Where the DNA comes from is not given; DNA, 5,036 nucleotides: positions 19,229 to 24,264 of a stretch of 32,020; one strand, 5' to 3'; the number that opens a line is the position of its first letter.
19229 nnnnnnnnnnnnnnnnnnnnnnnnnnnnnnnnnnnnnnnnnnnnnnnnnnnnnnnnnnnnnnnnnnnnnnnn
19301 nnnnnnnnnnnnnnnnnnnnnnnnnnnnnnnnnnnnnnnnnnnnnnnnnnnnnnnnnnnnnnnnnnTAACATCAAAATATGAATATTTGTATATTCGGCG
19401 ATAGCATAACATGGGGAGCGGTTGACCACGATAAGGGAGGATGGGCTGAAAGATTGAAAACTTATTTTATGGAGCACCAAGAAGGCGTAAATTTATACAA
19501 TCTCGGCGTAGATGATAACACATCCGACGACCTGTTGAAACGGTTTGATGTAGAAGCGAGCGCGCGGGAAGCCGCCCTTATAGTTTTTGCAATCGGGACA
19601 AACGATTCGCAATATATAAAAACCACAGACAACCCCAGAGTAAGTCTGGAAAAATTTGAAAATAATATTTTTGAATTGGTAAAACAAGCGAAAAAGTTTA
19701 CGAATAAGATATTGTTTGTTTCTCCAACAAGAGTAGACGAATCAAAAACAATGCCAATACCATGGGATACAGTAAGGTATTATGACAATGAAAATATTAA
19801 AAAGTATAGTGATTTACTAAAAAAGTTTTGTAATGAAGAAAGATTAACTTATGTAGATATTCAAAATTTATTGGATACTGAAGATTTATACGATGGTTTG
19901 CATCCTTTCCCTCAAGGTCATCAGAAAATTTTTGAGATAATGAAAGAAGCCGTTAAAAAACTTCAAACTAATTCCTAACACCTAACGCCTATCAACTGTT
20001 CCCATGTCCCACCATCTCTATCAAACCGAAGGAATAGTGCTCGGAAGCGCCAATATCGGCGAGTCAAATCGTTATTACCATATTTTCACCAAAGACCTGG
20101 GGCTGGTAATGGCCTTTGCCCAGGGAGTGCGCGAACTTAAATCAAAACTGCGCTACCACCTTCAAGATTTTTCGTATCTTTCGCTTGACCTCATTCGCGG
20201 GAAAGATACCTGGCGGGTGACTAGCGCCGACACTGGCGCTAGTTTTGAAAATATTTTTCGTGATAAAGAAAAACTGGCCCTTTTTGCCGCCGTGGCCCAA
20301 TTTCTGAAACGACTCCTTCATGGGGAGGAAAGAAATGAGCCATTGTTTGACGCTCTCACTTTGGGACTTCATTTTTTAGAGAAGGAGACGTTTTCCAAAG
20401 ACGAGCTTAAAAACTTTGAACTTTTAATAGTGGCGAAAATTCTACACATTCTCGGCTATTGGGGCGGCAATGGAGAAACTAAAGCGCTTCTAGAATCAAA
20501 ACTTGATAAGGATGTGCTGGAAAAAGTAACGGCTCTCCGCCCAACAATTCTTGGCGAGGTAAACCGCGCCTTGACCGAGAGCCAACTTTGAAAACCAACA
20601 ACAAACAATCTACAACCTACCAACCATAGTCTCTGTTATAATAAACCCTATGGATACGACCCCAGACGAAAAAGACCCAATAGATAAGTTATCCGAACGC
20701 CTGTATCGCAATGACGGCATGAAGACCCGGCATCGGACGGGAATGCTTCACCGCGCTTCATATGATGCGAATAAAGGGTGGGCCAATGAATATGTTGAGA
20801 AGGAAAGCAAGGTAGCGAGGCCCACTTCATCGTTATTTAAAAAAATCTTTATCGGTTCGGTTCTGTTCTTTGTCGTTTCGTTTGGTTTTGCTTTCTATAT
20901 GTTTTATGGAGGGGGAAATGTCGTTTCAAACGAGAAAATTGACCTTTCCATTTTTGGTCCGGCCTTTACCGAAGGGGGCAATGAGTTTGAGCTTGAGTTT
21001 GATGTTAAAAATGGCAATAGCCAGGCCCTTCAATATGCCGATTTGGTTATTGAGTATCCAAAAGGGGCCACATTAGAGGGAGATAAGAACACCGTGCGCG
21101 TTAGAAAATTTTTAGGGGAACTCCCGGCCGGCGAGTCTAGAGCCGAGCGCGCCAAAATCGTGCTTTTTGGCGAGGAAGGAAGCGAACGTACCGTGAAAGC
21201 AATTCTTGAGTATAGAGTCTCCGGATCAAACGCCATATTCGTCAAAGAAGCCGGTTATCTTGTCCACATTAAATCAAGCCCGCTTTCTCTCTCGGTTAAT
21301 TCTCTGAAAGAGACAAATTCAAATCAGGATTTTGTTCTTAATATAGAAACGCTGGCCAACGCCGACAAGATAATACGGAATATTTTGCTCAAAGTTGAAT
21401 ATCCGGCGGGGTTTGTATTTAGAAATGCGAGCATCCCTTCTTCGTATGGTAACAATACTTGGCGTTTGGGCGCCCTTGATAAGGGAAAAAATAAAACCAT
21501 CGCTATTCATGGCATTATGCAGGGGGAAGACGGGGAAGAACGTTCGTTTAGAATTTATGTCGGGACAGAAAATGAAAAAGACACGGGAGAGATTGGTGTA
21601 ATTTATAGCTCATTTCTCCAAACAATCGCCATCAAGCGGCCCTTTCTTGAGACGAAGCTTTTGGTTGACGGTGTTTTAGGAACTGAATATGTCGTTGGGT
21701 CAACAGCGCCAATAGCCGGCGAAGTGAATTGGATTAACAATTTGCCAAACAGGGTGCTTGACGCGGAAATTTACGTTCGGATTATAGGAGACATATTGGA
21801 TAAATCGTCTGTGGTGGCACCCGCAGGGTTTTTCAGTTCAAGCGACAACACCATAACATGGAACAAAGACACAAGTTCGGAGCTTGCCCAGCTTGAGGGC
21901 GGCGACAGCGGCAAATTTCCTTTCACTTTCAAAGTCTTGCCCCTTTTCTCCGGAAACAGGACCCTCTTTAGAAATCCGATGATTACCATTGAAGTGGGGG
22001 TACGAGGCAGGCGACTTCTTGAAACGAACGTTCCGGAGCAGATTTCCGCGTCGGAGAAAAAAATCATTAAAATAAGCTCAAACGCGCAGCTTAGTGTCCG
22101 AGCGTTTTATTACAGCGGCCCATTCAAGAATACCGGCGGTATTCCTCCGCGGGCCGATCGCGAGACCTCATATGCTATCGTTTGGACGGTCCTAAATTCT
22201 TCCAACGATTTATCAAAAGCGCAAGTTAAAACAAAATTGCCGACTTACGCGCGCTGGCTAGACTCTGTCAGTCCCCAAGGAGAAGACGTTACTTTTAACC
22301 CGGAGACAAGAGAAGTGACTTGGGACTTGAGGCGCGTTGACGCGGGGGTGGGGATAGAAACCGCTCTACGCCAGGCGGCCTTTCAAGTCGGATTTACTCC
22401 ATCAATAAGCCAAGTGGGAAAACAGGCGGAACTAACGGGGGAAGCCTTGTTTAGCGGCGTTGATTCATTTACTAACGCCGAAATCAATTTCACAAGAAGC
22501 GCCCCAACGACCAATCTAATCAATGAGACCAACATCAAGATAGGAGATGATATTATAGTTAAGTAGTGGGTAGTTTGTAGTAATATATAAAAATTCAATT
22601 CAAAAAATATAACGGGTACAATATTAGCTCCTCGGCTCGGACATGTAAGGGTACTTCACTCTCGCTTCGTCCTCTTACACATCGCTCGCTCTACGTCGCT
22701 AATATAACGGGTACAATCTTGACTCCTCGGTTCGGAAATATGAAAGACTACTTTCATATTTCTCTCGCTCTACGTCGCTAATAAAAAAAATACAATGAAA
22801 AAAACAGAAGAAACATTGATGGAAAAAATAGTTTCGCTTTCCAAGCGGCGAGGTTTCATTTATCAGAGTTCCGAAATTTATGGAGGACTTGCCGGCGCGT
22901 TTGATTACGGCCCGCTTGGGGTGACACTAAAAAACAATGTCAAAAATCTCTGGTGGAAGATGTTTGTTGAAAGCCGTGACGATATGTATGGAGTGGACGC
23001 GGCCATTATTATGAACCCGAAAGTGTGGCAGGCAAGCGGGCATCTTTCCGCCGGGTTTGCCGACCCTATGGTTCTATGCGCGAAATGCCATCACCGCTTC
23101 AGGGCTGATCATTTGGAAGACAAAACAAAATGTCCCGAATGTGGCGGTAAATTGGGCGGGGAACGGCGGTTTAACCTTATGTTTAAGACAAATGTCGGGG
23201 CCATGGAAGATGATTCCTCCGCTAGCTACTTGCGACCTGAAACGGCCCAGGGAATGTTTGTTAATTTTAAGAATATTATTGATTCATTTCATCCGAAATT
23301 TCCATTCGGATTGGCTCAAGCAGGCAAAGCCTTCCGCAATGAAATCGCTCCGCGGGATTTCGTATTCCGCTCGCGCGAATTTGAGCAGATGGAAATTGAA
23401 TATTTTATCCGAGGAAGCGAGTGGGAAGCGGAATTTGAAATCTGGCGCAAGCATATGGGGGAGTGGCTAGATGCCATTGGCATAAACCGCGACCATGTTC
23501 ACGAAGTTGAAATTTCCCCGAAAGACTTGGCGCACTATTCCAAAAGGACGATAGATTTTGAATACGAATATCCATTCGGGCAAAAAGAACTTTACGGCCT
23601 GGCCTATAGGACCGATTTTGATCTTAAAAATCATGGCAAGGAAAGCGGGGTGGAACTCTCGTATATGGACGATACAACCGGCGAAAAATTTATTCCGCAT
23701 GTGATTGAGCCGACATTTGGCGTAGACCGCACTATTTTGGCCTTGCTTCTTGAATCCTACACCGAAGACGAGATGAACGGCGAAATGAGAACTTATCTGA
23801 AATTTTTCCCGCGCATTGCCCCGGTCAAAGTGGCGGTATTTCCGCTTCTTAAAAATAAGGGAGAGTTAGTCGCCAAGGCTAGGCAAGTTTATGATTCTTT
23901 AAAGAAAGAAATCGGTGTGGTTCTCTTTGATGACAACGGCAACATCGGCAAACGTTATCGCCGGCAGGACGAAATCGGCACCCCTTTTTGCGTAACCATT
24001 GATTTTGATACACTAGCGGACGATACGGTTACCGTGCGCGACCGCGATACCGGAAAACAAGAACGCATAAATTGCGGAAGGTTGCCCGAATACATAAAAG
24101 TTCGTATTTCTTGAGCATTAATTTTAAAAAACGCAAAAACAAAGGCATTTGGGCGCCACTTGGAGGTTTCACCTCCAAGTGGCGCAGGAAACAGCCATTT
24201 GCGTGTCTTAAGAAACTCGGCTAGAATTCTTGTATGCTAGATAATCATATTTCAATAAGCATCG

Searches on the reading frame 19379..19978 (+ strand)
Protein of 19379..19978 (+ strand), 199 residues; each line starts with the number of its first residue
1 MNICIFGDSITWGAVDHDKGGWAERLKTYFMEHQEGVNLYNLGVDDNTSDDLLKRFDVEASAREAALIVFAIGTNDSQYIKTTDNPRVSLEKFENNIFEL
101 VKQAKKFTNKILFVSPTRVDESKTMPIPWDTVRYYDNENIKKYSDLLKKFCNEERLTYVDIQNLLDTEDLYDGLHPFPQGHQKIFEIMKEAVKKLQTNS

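Call 42: search_protein_families(library=pfam, proteins=[window:19379-19978:+], max_evalue=0.001)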
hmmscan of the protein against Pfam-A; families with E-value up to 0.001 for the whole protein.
window:19379-19978:+ (199 aa): 3 families
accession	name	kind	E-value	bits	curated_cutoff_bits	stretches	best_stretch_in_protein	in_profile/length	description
PF13472.12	Lipase_GDSL_2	-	2.4e-22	80.7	32.9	1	5-182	1-177/178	GDSL-like Lipase/Acylhydrolase family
PF00657.28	Lipase_GDSL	-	6.2e-19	69.4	23.6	1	3-186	1-206/208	GDSL-like Lipase/Acylhydrolase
PF14551.11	MCM_N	-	0.00062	20.6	24.9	0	136-195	14-76/95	MCM N-terminal domain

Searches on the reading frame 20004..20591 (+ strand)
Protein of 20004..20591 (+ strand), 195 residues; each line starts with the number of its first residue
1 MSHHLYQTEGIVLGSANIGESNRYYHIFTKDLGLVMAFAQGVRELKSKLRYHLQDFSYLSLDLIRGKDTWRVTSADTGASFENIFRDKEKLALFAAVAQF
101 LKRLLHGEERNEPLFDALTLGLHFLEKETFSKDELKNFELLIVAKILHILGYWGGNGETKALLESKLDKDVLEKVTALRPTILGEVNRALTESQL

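Call 42: search_protein_families(library=pfam, proteins=[window:20004-20591:+], max_evalue=0.001)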
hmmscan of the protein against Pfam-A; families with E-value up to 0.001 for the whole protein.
window:20004-20591:+ (195 aa): 2 families
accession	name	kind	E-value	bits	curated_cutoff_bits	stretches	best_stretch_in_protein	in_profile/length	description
PF11967.14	RecO_N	-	1.2e-13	51.3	27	1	5-77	3-76/80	Recombination protein O N terminal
PF02565.21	RecO_C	-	4.3e-05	23.8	22.1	1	87-152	3-64/157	Recombination protein O C terminal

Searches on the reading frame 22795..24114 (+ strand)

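Call 42: search_protein_families(library=pfam, proteins=[window:22795-24114:+], max_evalue=0.001)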
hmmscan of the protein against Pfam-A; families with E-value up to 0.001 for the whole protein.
window:22795-24114:+ (439 aa): 2 families
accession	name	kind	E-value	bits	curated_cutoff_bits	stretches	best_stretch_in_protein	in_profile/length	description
PF03129.25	HGTP_anticodon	-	2.3e-23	82.6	21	1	345-435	1-92/94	Anticodon binding domain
PF00587.30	tRNA-synt_2b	-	6.7e-11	43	29.3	1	139-318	5-176/179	tRNA synthetase class II core domain (G, H, P, S and T)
